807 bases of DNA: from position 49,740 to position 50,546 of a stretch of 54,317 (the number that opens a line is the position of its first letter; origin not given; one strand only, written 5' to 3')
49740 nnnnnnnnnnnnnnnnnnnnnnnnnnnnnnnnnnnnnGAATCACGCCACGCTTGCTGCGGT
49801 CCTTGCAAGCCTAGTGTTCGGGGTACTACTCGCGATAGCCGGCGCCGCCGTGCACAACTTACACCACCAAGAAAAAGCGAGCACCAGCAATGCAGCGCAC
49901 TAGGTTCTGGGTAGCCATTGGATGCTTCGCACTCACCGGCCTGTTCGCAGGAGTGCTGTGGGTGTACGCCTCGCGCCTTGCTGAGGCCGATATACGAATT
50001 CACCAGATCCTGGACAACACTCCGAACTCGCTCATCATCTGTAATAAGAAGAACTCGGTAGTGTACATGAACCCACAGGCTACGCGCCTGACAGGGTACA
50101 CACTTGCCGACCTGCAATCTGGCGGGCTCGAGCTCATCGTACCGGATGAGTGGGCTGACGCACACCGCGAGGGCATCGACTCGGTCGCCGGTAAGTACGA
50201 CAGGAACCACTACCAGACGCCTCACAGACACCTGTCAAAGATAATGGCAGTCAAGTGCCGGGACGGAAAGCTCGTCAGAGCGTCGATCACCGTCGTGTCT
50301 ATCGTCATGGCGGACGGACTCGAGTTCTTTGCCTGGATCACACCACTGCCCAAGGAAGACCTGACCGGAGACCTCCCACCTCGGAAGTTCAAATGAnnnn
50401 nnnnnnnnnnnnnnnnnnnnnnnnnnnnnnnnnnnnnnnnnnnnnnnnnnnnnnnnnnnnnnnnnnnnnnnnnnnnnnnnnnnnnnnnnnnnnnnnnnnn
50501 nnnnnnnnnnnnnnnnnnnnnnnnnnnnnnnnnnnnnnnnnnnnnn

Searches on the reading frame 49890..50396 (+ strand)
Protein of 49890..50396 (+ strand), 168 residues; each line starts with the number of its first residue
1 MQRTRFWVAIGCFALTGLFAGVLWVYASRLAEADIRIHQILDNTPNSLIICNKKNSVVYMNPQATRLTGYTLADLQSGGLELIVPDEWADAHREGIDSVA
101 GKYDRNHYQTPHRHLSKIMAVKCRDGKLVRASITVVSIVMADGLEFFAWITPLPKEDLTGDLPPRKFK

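Call 83: search_protein_families(library=pfam, proteins=[window:49890-50396:+], max_evalue=0.01)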
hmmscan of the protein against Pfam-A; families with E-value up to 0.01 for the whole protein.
window:49890-50396:+ (168 aa): 4 families
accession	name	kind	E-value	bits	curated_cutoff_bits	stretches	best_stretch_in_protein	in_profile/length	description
PF13188.13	PAS_8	-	4.7e-07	29.9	21.8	1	36-87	2-52/65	PAS domain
PF00989.32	PAS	-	0.00018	21.9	22.6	1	37-76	3-42/113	PAS fold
PF13426.13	PAS_9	-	0.00024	21.8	27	1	45-90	1-46/103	PAS domain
PF08447.18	PAS_3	-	0.0017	19.1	25.6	1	57-102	1-47/89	PAS fold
